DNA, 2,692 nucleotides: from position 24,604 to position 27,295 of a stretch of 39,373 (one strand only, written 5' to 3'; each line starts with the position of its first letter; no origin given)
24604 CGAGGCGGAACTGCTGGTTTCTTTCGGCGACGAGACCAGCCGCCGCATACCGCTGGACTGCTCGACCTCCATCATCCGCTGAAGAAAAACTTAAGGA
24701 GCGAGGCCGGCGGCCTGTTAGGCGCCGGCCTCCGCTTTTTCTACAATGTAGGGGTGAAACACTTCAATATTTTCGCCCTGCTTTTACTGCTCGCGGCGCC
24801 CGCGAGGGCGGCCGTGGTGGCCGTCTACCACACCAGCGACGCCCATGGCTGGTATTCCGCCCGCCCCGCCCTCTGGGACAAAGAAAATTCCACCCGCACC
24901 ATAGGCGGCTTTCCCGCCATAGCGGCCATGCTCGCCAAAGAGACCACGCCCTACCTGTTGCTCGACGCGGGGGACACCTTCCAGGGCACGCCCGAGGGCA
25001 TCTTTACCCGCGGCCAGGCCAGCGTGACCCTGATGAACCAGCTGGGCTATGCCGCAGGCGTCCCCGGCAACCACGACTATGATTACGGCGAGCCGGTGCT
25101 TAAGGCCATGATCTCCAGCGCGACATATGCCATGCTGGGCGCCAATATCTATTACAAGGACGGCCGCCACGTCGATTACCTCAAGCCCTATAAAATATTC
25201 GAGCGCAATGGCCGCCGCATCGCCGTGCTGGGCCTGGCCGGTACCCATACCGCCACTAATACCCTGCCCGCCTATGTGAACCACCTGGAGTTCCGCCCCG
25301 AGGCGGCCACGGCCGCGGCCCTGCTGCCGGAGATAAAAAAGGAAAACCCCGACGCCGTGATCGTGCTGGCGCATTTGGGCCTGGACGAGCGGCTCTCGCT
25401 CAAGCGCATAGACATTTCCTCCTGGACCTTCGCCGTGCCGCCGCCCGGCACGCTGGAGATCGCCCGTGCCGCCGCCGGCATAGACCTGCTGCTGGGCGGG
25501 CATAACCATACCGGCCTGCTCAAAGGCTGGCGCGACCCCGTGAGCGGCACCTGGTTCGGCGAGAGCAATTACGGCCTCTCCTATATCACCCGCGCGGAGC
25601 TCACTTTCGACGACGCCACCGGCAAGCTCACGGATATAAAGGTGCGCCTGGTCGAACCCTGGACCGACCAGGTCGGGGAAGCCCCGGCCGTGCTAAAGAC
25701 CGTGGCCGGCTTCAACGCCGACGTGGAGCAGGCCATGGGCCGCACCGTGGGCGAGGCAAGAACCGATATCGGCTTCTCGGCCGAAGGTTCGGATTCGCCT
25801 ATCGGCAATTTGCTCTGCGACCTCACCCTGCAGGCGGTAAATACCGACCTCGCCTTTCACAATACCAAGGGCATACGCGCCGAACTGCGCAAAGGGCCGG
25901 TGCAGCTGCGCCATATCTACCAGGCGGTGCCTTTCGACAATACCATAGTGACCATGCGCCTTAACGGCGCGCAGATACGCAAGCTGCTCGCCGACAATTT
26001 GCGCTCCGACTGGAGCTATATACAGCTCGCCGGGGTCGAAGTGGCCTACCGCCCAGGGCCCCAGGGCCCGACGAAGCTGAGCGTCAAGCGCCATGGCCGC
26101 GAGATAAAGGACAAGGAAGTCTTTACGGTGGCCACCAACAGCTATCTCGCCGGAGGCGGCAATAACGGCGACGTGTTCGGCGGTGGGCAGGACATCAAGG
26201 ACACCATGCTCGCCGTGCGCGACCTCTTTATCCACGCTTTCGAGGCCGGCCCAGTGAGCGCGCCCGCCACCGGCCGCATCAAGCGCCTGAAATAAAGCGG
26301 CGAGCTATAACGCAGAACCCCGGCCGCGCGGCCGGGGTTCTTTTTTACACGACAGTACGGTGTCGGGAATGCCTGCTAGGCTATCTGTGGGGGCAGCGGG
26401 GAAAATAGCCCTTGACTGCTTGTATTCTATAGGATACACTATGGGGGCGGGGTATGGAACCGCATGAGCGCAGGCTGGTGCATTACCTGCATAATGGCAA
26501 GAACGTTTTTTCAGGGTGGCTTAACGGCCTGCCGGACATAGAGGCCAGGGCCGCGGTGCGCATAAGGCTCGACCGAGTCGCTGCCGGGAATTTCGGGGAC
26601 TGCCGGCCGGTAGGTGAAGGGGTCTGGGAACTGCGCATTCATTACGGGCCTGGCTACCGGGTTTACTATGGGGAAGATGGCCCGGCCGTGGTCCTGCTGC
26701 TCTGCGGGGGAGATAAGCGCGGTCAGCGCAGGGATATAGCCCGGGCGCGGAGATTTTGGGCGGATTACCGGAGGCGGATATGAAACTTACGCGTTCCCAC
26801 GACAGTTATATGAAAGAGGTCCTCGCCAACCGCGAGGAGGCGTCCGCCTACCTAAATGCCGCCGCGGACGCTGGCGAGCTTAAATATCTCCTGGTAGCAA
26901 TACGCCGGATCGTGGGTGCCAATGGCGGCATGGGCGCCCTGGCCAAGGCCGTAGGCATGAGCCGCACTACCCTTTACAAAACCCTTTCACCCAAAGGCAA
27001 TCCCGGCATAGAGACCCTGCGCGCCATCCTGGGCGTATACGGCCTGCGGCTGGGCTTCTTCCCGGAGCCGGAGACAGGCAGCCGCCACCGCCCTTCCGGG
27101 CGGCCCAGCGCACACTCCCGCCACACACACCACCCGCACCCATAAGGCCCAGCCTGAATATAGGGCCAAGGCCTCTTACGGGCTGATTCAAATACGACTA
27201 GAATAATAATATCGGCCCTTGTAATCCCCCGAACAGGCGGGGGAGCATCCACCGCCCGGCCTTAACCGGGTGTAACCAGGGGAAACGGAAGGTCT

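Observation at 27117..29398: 2.2-kb lower-GC islet flanked by 38-bp direct repeats, inserted at the 3' end of a HigBA toxin-antitoxin locus, with no recombinase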

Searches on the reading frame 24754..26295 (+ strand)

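Call 10: search_protein_families(library=pfam, proteins=[window:24754-26295:+], max_evalue=0.01)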
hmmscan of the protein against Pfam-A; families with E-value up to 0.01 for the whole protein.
window:24754-26295:+ (513 aa): 3 families
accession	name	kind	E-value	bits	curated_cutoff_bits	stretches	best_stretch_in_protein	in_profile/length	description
PF02872.23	5_nucleotid_C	-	1.4e-28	100.4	23.6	1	340-475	11-156/158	5'-nucleotidase, C-terminal domain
PF00149.33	Metallophos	-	1.1e-10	42.8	21.5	1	24-253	3-190/191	Calcineurin-like phosphoesterase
PF09587.15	PGA_cap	-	0.0011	18.9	27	1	90-213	69-203/255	Bacterial capsule synthesis protein PGA_cap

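Call 79: search_protein_families(library=ncbifam, proteins=[window:24754-26295:+], max_evalue=0.01)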
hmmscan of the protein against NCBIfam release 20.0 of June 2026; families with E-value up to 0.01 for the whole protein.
window:24754-26295:+ (513 aa): 14 families
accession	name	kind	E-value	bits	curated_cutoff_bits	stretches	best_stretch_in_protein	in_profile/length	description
NF006934.0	PRK09419.1-1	subfamily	8.5e-61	205.8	1646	2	126-497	728-1088/1174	multifunctional 2',3'-cyclic-nucleotide 2'-phosphodiesterase/3'-nucleotidase/5'-nucleotidase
NF007109.1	PRK09558.1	equivalog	2.7e-46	158.5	600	2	21-252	35-256/550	bifunctional UDP-sugar hydrolase/5'-nucleotidase UshA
NF006937.0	PRK09419.1-4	equivalog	4.4e-30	103.9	2554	2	143-483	788-1125/1411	multifunctional 2',3'-cyclic-nucleotide 2'-phosphodiesterase/3'-nucleotidase/5'-nucleotidase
TIGR04486.1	thiosulf_SoxB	equivalog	8.2e-29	100.3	550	2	50-212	114-279/556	thiosulfohydrolase SoxB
TIGR01530.1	nadN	equivalog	4.8e-28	98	436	2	26-214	5-198/550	NAD nucleotidase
NF006935.0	PRK09419.1-2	equivalog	4.1e-25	87.6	2801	2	143-493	809-1156/1445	multifunctional 2',3'-cyclic-nucleotide 2'-phosphodiesterase/3'-nucleotidase/5'-nucleotidase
NF040549.1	Nt5e_LPXTG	exception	1.2e-24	86.6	1050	1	20-212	97-288/731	cell surface ecto-5'-nucleotidase Nt5e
NF006936.0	PRK09419.1-3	equivalog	6.3e-19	67.1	2542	2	144-471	840-1154/1212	multifunctional 2',3'-cyclic-nucleotide 2'-phosphodiesterase/3'-nucleotidase/5'-nucleotidase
NF006938.0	PRK09420.1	equivalog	1.3e-16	60.2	486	1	19-223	22-242/648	bifunctional 2',3'-cyclic-nucleotide 2'-phosphodiesterase/3'-nucleotidase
NF008871.0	PRK11907.1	equivalog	4.6e-13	48.2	1266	1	56-211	149-322/814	bifunctional 2',3'-cyclic-nucleotide 2'-phosphodiesterase/3'-nucleotidase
TIGR01390.1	CycNucDiestase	equivalog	2.9e-12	45.9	883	1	62-212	43-209/626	2',3'-cyclic-nucleotide 2'-phosphodiesterase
NF041198.1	UshA_like_PCGU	equivalog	4.6e-12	45.3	275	1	50-216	46-220/519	UshA-like (seleno)protein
NF047875.1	5nuc_LPXTG_Strp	exception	8.1e-12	44.4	1050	1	127-476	167-530/684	surface-anchored 5'-nucleotidase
NF006933.0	PRK09418.1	equivalog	3e-08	32.3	1419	1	70-224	88-270/780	bifunctional 2',3'-cyclic-nucleotide 2'-phosphodiesterase/3'-nucleotidase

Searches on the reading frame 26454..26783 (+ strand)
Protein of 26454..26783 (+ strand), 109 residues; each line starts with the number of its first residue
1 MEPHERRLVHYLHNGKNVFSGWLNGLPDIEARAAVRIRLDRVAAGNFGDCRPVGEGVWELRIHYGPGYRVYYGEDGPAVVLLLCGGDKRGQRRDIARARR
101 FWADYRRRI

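Call 10: search_protein_families(library=pfam, proteins=[window:26454-26783:+], max_evalue=0.01)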
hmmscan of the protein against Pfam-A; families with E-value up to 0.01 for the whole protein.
window:26454-26783:+ (109 aa): 1 family
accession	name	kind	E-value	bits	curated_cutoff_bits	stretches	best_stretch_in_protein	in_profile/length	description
PF05973.20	Gp49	-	7.8e-06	26.3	23.9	1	22-93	2-80/90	Phage derived protein Gp49-like (DUF891)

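Call 79: search_protein_families(library=ncbifam, proteins=[window:26454-26783:+], max_evalue=0.01)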
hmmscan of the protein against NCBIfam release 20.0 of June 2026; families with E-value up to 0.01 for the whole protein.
window:26454-26783:+ (109 aa): 1 family
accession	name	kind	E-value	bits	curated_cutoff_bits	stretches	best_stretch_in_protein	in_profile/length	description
TIGR02683.1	upstrm_HI1419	hypoth_equivalog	6e-36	122.7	62.85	1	14-104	4-94/95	type II toxin-antitoxin system RelE/ParE family toxin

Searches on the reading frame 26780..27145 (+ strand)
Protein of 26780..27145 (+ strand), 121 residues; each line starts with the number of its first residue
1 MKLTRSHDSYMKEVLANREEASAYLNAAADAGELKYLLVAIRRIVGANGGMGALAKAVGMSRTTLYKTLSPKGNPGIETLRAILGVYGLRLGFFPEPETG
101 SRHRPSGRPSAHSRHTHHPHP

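Call 10: search_protein_families(library=pfam, proteins=[window:26780-27145:+], max_evalue=0.01)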
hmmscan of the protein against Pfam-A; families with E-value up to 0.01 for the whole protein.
window:26780-27145:+ (121 aa): 5 families
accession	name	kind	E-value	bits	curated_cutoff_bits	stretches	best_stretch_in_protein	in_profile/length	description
PF21716.3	dnstrm_HI1420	-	1.4e-12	47.7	27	1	11-91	7-86/90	Probable addiction module antidote protein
PF01381.28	HTH_3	-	0.00013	22.4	23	1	53-93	14-54/55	Helix-turn-helix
PF06892.16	Phage_CP76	-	0.0027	18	26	1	40-73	6-40/146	Phage regulatory protein CII (CP76)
PF13560.12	HTH_31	-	0.0032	18.2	27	1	53-89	19-56/64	Helix-turn-helix domain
PF02796.21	HTH_7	-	0.0046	17.5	23.8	0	53-69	26-42/45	Helix-turn-helix domain of resolvase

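Call 12: find_encoding_contigs(protein=window:26780-27145:+, flank=10000, max_places=10)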
Protein window:26780-27145:+ (121 aa): 3 contigs read that carry it; 2 places shown.
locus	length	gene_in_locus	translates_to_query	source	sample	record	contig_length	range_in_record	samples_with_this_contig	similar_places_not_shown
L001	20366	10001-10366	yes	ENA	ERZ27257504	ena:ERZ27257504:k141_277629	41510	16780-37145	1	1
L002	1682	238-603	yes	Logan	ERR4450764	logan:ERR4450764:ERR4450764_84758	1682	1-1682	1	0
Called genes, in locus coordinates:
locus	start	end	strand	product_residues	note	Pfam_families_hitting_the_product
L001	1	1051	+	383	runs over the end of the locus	-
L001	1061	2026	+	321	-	PF01297:ZnuA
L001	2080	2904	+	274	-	PF00950:ABC-3, PF01032:FecCD (weak)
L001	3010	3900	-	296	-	PF13645:YkuD_2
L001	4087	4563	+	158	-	PF07963:N_methyl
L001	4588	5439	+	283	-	-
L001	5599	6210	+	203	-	-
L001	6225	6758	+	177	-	-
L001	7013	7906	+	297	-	-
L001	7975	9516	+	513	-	PF00149:Metallophos, PF02872:5_nucleotid_C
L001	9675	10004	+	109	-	PF05973:Gp49 (weak)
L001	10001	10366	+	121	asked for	PF21716:dnstrm_HI1420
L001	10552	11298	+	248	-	-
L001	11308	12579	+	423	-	-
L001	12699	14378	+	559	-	PF00614:PLDc (faint), PF13091:PLDc_2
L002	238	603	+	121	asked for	PF21716:dnstrm_HI1420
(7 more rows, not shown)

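Call 79: search_protein_families(library=ncbifam, proteins=[window:26780-27145:+], max_evalue=0.01)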
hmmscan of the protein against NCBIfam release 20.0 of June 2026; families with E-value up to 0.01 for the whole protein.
window:26780-27145:+ (121 aa): 2 families
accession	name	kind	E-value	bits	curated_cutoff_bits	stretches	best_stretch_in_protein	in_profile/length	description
TIGR02684.1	dnstrm_HI1420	hypoth_equivalog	2e-14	53.5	53.7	1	11-91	7-86/89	addiction module antidote protein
NF048016.1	antoxin_DhiA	equivalog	0.00015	22.3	200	1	30-80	100-150/160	type II toxin-antitoxin system antitoxin DhiA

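Call 81: find_homologous_proteins(query=window:26780-27145:+, max_evalue=1e-10)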
Query window:26780-27145:+ (121 aa): 62 proteins with E <= 1e-10 among 82 candidates.
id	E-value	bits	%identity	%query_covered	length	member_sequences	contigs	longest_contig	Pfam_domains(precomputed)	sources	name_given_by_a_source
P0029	1.5e-73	262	100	100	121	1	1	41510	PF21716.4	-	-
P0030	6.1e-50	186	78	100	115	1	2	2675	PF21716.4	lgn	-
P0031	8.2e-46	173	74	100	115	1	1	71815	PF21716.4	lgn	-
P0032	4.7e-45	170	70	98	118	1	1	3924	PF21716.4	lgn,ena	-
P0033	4.0e-42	161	68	98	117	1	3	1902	PF21716.4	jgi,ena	-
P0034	6.5e-42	160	68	98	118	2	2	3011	PF21716.4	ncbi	-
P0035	8.5e-42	160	67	98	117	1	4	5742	PF21716.4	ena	-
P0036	9.9e-42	160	69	100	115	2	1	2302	PF21716.4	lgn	-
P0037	1.2e-41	159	67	98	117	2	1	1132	PF21716.4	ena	-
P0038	2.0e-41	159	65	100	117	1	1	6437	PF21716.4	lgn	-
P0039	2.9e-41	158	67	98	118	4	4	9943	PF21716.4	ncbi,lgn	-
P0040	3.2e-41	158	67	98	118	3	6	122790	PF21716.4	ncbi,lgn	-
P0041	1.2e-40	156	75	88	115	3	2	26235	PF01381.29,PF21716.4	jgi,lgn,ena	-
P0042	1.7e-40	156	68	100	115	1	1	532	PF21716.4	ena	-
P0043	2.2e-40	155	65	98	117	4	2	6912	PF21716.4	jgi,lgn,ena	-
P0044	1.4e-39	153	66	97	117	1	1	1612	PF21716.4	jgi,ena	-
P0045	2.0e-39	152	65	100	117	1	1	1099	PF21716.4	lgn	-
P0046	3.9e-39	151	66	98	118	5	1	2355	PF21716.4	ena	-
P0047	6.1e-39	151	64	100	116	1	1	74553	PF21716.4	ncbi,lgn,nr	ncbi:MAG: transcriptional regulator [Elusimicrobiota bacterium]|nr:transcriptional regulator [Elusim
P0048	6.2e-39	151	73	82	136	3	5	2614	PF21716.4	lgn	-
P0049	1.3e-38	150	68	92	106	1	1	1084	PF21716.4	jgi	-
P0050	9.0e-38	147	64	98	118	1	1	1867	PF21716.4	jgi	jgi:probable addiction module antidote protein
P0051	8.3e-37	144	66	97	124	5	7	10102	PF21716.4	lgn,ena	-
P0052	2.0e-36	143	60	100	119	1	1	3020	PF21716.4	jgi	jgi:probable addiction module antidote protein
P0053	4.4e-36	141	63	99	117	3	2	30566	PF21716.4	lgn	-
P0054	1.8e-35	139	61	100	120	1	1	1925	PF21716.4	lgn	-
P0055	3.9e-35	138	62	96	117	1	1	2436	PF21716.4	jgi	jgi:probable addiction module antidote protein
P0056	1.9e-33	133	62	90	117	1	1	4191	PF21716.4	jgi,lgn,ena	-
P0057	2.3e-32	129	64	84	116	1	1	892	PF21716.4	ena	-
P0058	3.3e-32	129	57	100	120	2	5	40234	PF21716.4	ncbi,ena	-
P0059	4.3e-32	129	63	87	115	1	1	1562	PF21716.4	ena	-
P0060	8.0e-32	128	59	88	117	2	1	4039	PF21716.4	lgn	-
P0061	4.3e-31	125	56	98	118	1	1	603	PF21716.4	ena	-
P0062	1.0e-30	124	67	78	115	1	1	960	PF21716.4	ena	-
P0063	3.3e-30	122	55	100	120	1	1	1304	PF21716.4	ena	-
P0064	9.5e-30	121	61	89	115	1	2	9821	PF21716.4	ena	-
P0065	1.5e-28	117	59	84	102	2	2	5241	PF21716.4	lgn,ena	-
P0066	1.7e-28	117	61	84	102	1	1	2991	PF21716.4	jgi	jgi:probable addiction module antidote protein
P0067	1.2e-27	114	64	79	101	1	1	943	PF21716.4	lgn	-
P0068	1.9e-27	114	53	100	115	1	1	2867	PF21716.4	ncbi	-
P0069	3.5e-27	113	62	79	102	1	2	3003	PF21716.4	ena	-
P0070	3.5e-27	113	64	76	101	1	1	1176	PF21716.4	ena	-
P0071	5.8e-27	112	58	80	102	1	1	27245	PF21716.4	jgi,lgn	-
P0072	1.5e-26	111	61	78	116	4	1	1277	PF21716.4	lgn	-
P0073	1.5e-26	111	54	99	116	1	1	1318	PF21716.4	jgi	-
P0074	1.6e-26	111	61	79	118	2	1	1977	PF21716.4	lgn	-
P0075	1.8e-26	110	61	76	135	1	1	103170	PF21716.4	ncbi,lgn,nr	ncbi:MAG: addiction module antidote protein [Elusimicrobia bacterium]|nr:addiction module antidote p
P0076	2.0e-26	110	52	100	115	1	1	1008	PF01381.29,PF21716.4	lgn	-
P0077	3.7e-26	109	55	84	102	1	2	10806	PF21716.4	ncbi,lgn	-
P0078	3.8e-26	109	52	100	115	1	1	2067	PF21716.4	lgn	-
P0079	5.4e-26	109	52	93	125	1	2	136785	PF21716.4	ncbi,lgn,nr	ncbi:MAG: transcriptional regulator [Elusimicrobia bacterium]|nr:transcriptional regulator [Elusimic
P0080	5.6e-26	109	56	88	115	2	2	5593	PF21716.4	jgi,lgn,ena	-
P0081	7.4e-26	108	57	84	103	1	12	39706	PF21716.4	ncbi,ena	-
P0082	7.8e-26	108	57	78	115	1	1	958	PF21716.4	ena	-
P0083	9.9e-26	108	50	98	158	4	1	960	PF21716.4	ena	-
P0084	5.6e-25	106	57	79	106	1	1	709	PF21716.4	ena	-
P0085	2.4e-24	104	60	78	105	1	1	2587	PF21716.4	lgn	-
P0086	4.7e-24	103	56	79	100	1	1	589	PF21716.4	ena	-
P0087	2.4e-23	100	48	100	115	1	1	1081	PF21716.4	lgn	-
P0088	2.6e-23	100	55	80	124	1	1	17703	PF21716.4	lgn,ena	-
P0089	2.8e-23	100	52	88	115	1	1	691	PF21716.4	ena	-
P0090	4.8e-20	90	51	79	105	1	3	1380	PF21716.4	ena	-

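Call 84: find_encoding_contigs(protein=P0031, flank=6000, max_places=2)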
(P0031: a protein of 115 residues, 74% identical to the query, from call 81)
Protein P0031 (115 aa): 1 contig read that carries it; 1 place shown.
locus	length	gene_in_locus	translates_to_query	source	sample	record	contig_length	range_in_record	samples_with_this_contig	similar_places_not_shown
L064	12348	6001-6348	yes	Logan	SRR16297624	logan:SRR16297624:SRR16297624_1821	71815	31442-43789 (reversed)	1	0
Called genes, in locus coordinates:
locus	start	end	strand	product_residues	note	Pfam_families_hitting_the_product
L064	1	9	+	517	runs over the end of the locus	PF00149:Metallophos, PF02872:5_nucleotid_C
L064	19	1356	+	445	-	PF01523:PmbA_TldD_1st, PF19289:PmbA_TldD_3rd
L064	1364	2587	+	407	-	PF19289:PmbA_TldD_3rd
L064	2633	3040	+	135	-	-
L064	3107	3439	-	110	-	PF13744:HTH_37, PF13443:HTH_26 (faint), PF13560:HTH_31 (weak), PF01381:HTH_3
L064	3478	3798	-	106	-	PF05973:Gp49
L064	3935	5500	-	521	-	PF00106:adh_short, PF13561:adh_short_C2, PF00106:adh_short (weak)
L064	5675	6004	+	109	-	PF05973:Gp49 (weak)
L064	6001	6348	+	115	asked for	PF21716:dnstrm_HI1420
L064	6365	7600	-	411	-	PF00817:IMS, PF21999:IMS_HHH_1, PF11799:IMS_C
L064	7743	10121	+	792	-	PF04851:ResIII (faint), PF09848:SLFN-g3_helicase, PF13401:AAA_22 (weak), PF00717:Peptidase_S24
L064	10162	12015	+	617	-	PF07693:KAP_NTPase, PF13191:AAA_16 (weak)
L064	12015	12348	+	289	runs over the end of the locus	PF28083:QatB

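Call 85: find_encoding_contigs(protein=P0030, flank=3000, max_places=2)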
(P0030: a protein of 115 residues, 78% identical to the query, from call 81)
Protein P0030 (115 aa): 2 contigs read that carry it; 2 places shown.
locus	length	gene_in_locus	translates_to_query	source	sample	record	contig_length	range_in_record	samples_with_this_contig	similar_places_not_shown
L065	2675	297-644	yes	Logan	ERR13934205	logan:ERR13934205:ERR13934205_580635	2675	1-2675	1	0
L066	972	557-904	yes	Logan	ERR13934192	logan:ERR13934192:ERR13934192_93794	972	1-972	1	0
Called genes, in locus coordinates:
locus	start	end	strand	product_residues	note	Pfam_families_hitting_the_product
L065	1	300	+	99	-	?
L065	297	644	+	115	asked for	PF21716:dnstrm_HI1420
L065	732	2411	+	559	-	PF13091:PLDc_2, PF00614:PLDc (faint), PF13091:PLDc_2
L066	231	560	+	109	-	PF05973:Gp49 (weak)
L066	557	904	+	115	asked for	PF21716:dnstrm_HI1420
